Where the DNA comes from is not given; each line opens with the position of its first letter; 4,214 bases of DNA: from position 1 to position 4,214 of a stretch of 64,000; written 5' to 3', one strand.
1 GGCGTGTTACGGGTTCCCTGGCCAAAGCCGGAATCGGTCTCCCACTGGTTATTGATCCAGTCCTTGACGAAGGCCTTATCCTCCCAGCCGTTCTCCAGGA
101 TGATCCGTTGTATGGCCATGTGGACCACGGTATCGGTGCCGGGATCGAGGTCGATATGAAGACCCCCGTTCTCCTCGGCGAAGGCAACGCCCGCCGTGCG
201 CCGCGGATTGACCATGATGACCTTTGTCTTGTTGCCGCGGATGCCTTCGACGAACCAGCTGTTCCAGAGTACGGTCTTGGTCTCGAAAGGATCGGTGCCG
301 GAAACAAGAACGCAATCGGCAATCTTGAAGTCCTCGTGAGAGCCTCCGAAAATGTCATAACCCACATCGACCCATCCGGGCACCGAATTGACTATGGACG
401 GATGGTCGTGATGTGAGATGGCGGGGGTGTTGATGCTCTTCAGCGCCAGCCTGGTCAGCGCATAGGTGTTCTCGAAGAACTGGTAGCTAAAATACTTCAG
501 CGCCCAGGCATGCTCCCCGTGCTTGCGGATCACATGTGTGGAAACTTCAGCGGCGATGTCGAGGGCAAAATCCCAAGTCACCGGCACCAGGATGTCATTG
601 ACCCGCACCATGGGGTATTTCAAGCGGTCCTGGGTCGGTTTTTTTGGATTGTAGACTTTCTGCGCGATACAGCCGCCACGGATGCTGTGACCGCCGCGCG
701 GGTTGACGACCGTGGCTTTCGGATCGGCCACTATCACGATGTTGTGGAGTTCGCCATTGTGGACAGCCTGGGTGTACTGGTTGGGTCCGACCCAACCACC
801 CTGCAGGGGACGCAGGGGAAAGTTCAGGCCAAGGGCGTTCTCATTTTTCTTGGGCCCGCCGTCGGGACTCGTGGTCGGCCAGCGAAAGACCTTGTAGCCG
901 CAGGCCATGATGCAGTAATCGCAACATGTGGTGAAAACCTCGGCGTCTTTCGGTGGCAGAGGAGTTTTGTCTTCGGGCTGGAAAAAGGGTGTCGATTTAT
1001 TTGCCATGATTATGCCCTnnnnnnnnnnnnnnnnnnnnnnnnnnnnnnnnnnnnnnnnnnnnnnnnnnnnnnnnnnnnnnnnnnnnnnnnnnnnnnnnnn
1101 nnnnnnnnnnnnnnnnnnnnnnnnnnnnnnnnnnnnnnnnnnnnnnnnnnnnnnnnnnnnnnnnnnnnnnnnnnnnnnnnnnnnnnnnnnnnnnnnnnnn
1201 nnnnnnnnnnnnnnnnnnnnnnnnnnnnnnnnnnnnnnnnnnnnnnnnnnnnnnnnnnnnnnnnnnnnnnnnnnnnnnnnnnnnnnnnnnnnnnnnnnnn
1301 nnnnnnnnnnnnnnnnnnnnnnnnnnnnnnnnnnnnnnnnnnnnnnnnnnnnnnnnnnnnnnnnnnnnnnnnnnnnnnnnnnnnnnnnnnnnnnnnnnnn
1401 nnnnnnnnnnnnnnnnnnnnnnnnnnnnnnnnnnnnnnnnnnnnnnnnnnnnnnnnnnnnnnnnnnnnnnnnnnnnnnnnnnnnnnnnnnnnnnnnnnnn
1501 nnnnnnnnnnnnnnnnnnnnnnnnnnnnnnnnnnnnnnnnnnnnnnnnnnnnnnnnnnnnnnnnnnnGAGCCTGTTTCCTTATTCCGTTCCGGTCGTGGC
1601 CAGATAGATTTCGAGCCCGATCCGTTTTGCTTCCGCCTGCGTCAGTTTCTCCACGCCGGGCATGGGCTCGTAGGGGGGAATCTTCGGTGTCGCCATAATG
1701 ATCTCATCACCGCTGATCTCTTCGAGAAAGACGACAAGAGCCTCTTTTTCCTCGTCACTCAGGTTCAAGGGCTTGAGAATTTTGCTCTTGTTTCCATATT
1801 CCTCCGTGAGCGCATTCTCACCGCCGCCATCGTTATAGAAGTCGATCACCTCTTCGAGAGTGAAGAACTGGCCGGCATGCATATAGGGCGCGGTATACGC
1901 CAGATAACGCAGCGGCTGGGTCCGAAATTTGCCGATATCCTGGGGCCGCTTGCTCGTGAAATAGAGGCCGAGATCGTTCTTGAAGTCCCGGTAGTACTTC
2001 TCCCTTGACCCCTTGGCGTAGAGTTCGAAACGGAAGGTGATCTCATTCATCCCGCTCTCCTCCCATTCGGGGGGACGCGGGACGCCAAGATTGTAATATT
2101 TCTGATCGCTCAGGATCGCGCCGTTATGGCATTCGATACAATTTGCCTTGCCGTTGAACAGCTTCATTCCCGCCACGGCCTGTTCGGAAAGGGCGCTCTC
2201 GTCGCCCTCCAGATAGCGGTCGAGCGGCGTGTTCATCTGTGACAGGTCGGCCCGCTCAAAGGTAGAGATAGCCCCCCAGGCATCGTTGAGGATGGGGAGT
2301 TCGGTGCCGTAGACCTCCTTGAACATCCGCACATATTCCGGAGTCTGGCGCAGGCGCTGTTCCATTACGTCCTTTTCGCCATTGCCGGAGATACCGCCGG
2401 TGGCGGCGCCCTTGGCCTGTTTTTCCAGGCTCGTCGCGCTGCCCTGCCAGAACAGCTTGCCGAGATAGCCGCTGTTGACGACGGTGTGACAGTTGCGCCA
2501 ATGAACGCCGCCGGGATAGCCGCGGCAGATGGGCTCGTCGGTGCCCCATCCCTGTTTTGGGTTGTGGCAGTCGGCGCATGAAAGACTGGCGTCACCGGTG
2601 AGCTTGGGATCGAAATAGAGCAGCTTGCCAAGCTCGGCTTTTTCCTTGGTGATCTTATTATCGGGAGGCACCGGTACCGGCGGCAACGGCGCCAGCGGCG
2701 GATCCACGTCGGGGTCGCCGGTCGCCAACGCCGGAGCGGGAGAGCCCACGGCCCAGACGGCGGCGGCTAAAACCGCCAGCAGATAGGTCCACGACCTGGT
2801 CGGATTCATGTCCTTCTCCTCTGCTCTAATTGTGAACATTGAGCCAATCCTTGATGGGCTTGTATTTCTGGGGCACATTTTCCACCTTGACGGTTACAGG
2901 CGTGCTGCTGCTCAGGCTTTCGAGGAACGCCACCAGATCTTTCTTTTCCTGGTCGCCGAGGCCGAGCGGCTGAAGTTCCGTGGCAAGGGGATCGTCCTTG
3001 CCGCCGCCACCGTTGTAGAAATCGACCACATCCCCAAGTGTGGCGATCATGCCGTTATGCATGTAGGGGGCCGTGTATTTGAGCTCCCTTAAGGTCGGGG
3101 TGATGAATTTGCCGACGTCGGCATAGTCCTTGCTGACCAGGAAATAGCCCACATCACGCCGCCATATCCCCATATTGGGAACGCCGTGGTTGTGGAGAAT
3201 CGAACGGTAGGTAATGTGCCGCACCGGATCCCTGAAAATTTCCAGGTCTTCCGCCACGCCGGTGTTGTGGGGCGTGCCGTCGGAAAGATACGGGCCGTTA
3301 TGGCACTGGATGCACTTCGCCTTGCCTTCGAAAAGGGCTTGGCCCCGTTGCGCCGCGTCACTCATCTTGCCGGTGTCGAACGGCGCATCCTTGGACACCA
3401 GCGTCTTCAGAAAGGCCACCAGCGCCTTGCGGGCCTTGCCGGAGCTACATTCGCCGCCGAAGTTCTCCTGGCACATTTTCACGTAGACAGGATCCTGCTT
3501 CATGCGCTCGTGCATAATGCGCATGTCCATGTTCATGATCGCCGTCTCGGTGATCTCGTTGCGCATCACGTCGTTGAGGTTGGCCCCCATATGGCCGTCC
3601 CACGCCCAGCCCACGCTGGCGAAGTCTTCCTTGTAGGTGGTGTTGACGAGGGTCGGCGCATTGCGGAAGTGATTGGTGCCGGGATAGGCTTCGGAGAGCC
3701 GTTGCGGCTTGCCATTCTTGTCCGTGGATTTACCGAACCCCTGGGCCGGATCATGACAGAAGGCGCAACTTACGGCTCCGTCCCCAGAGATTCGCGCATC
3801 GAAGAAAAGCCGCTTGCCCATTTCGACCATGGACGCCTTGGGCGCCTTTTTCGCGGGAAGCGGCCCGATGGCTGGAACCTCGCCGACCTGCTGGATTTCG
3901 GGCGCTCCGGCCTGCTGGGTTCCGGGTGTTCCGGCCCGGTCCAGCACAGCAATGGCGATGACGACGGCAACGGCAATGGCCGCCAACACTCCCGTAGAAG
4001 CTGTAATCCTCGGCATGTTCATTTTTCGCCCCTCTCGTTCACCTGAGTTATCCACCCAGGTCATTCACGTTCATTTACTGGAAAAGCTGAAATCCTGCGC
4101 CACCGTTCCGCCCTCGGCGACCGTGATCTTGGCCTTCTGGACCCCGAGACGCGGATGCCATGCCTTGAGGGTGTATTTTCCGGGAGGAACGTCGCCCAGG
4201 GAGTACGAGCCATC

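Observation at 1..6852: The AioAB-like molybdoenzyme cluster has the gene content of a dissimilatory iodate reductase (idr) locus rather than an arsenite oxidase locus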

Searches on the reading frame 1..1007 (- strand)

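Call 7: search_protein_families(library=pfam, proteins=[window:1-1007:-], max_evalue=0.01)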
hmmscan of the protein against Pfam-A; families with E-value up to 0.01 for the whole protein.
window:1-1007:- (335 aa): 2 families
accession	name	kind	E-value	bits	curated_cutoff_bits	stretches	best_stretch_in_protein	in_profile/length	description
PF18465.7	Rieske_3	-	2.6e-27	95.4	25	1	29-125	1-96/96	Rieske 3Fe-4S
PF00384.28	Molybdopterin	-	1.3e-19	71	24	1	128-311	1-182/353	Molybdopterin oxidoreductase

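Call 8: search_protein_families(library=ncbifam, proteins=[window:1-1007:-], max_evalue=0.01)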
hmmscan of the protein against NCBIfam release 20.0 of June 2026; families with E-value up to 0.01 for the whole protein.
window:1-1007:- (335 aa): 21 families
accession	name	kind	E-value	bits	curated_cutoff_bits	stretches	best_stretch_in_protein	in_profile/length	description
TIGR02693.1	arsenite_ox_L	equivalog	3e-57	194.2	359.05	1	15-316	2-325/806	arsenate reductase (azurin) large subunit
TIGR01591.1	Fdh-alpha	equivalog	3.9e-24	84.7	666.25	1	106-320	35-240/672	formate dehydrogenase subunit alpha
NF047855.1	AssmNtatRedNasC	equivalog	2.6e-18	65.7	1100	1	124-320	73-265/708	assimilatory nitrate reductase catalytic subunit NasC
NF041323.1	Nitr_red_NasA_Halo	equivalog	9.5e-17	60.8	1000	1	107-316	29-234/673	assimilatory nitrate reductase NasA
TIGR02166.1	dmsA_ynfE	subfamily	8.7e-15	53.8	777.7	1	108-316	89-297/794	DMSO/selenate family reductase complex A subunit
NF010055.0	PRK13532.1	equivalog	3.9e-11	41.9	904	1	93-329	69-303/830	nitrate reductase catalytic subunit NapA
TIGR01706.1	NAPA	equivalog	2.9e-10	39.1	930.55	1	93-329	69-303/830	periplasmic nitrate reductase subunit alpha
NF041714.1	arsenate_red_ArrA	equivalog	5.7e-10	38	1600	1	116-321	93-299/848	arsenate respiratory reductase molybdopterin-containing subunit ArrA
NF041885.1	selenate_YnfE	exception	1.1e-08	33.4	1675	1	98-316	79-304/805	selenate/tellurate reductase subunit YnfE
NF041884.1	selenate_YnfF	exception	1.9e-08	32.7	1650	1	102-317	80-298/798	selenate/tellurate reductase subunit YnfF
NF011566.1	PRK14990.1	exception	1.2e-07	30.1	1600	1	108-317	104-318/814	dimethylsulfoxide reductase subunit A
TIGR01553.1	formate-DH-alph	equivalog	1.2e-07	29.9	814.2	1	225-329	217-315/1009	formate dehydrogenase-N subunit alpha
NF041513.1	formate_DH_Act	exception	2e-06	25.9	1400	1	224-320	207-297/1067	formate dehydrogenase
NF012032.0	PRK15488.1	equivalog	8.7e-06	24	694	1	109-318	84-281/759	thiosulfate reductase PhsA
TIGR00509.1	bisC_fam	subfamily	1.2e-05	23.8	1017.55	1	134-317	65-258/772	molybdopterin guanine dinucleotide-containing S/N-oxide reductase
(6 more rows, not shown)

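Call 9: find_homologous_proteins(query=window:1-1007:-, max_evalue=1e-10)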
Query window:1-1007:- (335 aa): 103 proteins with E <= 1e-10 among 643 candidates.
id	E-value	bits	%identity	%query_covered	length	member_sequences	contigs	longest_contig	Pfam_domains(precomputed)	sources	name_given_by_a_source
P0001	1.2e-194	664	78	100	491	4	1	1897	PF00384.28,PF18465.8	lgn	-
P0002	6.5e-184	629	74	100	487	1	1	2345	PF00384.28,PF18465.8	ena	-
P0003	7.6e-179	612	74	100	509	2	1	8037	PF00384.28,PF18465.8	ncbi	-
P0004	3.8e-160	551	68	99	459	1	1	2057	PF00384.28,PF18465.8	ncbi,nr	ncbi:MAG: molybdopterin-dependent oxidoreductase, partial [Candidatus Tectomicrobia bacterium]|nr:mo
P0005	2.7e-156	538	70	93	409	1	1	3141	PF00384.28,PF18465.8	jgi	jgi:arsenite oxidase large subunit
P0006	1.2e-137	477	73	75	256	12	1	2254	PF00384.28,PF18465.8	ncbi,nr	ncbi:MAG: molybdopterin-dependent oxidoreductase, partial [Arenicellales bacterium]|nr:molybdopterin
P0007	2.9e-134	466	70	82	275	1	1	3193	PF00384.28,PF18465.8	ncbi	ncbi:MAG: arsenite oxidase large subunit, partial [Nitrospinota bacterium]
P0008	9.0e-132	458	58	99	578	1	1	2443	PF00384.28,PF18465.8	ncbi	ncbi:MAG: molybdopterin-dependent oxidoreductase, partial [Dehalococcoidia bacterium]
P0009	4.4e-130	452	59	96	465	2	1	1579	PF00384.28,PF18465.8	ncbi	-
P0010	2.0e-128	447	58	99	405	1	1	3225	PF00384.28,PF18465.8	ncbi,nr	ncbi:MAG: molybdopterin-dependent oxidoreductase, partial [Rhodospirillales bacterium]|nr:molybdopte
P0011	4.6e-126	439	57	99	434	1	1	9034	PF00384.28,PF18465.8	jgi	jgi:arsenite oxidase large subunit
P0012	7.9e-126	438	57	99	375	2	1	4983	PF00384.28,PF18465.8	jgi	jgi:arsenite oxidase large subunit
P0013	1.7e-125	437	55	99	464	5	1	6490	PF00384.28,PF18465.8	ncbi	ncbi:MAG: molybdopterin-dependent oxidoreductase, partial [Pseudomonadota bacterium]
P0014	2.7e-123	430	56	99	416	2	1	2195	PF00384.28,PF18465.8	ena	-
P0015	4.6e-123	429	55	99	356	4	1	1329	PF00384.28,PF18465.8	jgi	-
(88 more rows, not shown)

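Call 10: search_solved_structures(query=window:1-1007:-, max_evalue=0.00001, show_alignments=2)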
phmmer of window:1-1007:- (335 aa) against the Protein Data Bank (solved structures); distinct sequences matched with E-value up to 0.00001: 24.
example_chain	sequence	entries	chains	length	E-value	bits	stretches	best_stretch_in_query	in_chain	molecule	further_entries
8cff_A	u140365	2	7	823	5.3e-41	144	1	11-315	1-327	Arsenite oxidase subunit AioA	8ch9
8ch9_G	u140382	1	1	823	1e-40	143.1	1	11-315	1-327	Arsenite oxidase subunit AioA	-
8rtl_E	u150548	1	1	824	1.6e-40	142.5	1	12-315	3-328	Arsenite oxidase subunit AioA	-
8rtl_G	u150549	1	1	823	1.8e-40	142.3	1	13-315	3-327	Arsenite oxidase subunit AioA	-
8cgs_A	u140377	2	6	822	2.3e-40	142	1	13-315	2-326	Arsenite oxidase subunit AioA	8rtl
8rtm_A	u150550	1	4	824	8.3e-40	140.1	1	11-315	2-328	Arsenite oxidase subunit AioA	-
1g8k_A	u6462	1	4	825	3.4e-39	138.1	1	11-315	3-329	ARSENITE OXIDASE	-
1g8j_A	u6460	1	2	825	6.6e-39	137.1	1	11-315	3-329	ARSENITE OXIDASE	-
4aay_A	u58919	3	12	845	1.4e-36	129.5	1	11-315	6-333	AROA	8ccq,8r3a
5nqd_A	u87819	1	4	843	1.5e-36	129.4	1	12-315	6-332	AroA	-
8ed4_A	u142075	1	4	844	1.5e-36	129.4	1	12-315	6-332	AroA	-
9t1s_L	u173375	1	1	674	1e-11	47.7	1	92-317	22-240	formate dehydrogenase (coenzyme F420)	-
9vap_A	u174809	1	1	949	1.4e-11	47.3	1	104-316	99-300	Formate dehydrogenase molybdopterin-binding subunit FdhA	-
6cz7_A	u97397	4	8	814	7e-10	41.7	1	102-320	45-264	ArrA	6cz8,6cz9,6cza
2jim_A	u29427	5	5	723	1.8e-09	40.3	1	91-319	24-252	PERIPLASMIC NITRATE REDUCTASE | PROTEIN (PERIPLASMIC NITRATE REDUCTASE)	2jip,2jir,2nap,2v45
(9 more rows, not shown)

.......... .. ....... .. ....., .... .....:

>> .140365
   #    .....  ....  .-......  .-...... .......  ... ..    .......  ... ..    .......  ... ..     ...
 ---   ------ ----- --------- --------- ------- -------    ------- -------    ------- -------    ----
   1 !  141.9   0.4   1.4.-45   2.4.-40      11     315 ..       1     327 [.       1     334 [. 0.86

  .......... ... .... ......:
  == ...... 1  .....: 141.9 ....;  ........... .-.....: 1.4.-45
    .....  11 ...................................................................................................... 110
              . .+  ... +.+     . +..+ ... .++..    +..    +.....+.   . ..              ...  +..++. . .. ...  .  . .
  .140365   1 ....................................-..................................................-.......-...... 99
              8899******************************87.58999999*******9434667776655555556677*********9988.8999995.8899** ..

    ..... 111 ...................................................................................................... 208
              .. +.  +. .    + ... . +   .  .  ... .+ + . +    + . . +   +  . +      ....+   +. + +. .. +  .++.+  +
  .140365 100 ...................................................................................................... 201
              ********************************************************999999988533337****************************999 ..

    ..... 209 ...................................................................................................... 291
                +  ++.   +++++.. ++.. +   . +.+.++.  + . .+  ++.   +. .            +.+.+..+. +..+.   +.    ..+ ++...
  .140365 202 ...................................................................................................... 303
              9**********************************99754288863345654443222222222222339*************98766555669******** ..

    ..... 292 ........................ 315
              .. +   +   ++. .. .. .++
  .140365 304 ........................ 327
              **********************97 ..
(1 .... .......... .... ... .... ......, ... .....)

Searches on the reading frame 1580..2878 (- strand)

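Call 7: search_protein_families(library=pfam, proteins=[window:1580-2878:-], max_evalue=0.01)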
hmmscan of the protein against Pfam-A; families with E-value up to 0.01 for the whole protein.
window:1580-2878:- (432 aa): 2 families
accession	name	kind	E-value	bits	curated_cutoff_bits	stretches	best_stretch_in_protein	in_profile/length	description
PF03150.19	CCP_MauG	-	1.7e-36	126.5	25.6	1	78-227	1-148/149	Di-haem cytochrome c peroxidase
PF14522.11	Cytochrome_C7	-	0.0069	16.6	24.8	0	98-111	13-54/67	Cytochrome c7 and related cytochrome c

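Call 8: search_protein_families(library=ncbifam, proteins=[window:1580-2878:-], max_evalue=0.01)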
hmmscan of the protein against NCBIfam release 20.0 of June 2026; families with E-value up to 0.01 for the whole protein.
window:1580-2878:- (432 aa): 5 families
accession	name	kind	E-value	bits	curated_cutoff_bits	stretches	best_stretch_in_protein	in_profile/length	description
TIGR04039.1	MXAN_0977_Heme2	hypoth_equivalog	2.7e-56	191.1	362.85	1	70-396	1-329/336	MbnH family di-heme enzyme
TIGR03791.1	TTQ_mauG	equivalog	2.1e-54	184.7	443.85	2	76-267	1-192/291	tryptophan tryptophylquinone biosynthesis enzyme MauG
TIGR03981.2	SAM_quin_mod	hypoth_equivalog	4.3e-31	108.2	340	3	181-268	212-301/411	His-Xaa-Ser system-associated MauG-like protein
TIGR04484.1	thiosulf_SoxA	equivalog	0.00091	18.6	110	0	68-110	95-135/212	sulfur oxidation c-type cytochrome SoxA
NF040606.1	CytoC_perox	subfamily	0.0039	16.4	150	0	307-344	415-452/524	di-heme-cytochrome C peroxidase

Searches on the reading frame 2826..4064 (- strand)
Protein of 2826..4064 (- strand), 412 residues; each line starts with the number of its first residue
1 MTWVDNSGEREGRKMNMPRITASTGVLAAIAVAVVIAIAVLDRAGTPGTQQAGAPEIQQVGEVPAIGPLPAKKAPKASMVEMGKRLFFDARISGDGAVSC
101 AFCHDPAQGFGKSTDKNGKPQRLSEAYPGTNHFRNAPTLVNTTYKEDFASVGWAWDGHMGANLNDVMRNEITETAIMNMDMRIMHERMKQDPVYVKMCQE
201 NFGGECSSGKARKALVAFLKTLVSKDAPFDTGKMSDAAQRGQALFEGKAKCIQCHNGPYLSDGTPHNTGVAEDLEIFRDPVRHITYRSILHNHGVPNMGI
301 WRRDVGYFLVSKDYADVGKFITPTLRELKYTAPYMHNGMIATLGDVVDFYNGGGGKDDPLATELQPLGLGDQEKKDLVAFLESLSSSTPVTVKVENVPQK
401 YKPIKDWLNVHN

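Call 7: search_protein_families(library=pfam, proteins=[window:2826-4064:-], max_evalue=0.01)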
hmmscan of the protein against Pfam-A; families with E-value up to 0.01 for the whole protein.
window:2826-4064:- (412 aa): 5 families
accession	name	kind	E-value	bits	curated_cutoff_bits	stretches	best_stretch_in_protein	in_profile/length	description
PF03150.19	CCP_MauG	-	1.2e-31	110.8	25.6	1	79-231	3-142/149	Di-haem cytochrome c peroxidase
PF00034.26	Cytochrom_C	-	2.7e-06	29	21.3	1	238-385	1-90/90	Cytochrome c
PF13442.11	Cytochrome_CBB3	-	0.00012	22.8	27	0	237-260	2-20/68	Cytochrome C oxidase, cbb3-type, subunit III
PF21419.2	RoxA-like_Cyt-c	-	0.0012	18.8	26.7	1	330-347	12-29/39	RoxA-like, cytochrome c-like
PF14522.11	Cytochrome_C7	-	0.0073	16.6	24.8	0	245-258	38-51/67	Cytochrome c7 and related cytochrome c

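Call 8: search_protein_families(library=ncbifam, proteins=[window:2826-4064:-], max_evalue=0.01)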
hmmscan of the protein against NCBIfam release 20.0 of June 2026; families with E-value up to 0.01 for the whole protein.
window:2826-4064:- (412 aa): 7 families
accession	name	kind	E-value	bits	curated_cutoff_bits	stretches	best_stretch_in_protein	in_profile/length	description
TIGR03791.1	TTQ_mauG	equivalog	2.5e-49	168.1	443.85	2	80-276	6-197/291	tryptophan tryptophylquinone biosynthesis enzyme MauG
TIGR04039.1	MXAN_0977_Heme2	hypoth_equivalog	3.2e-47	161.2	362.85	1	76-387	8-324/336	MbnH family di-heme enzyme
TIGR03981.2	SAM_quin_mod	hypoth_equivalog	5.4e-19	68.3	340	3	300-349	308-357/411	His-Xaa-Ser system-associated MauG-like protein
NF052341.1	hydrazine_gamma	equivalog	1.3e-11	44.1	625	1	202-383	159-338/339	hydrazine synthase subunit gamma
NF052342.1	hydrazine_BC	exception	1.3e-09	36.8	1250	1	76-383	415-689/690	hydrazine synthase subunit beta-gamma fusion subunit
TIGR04484.1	thiosulf_SoxA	equivalog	7.8e-06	25.3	110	0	72-109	100-135/212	sulfur oxidation c-type cytochrome SoxA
NF040606.1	CytoC_perox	subfamily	0.00056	19.2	150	0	331-346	437-452/524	di-heme-cytochrome C peroxidase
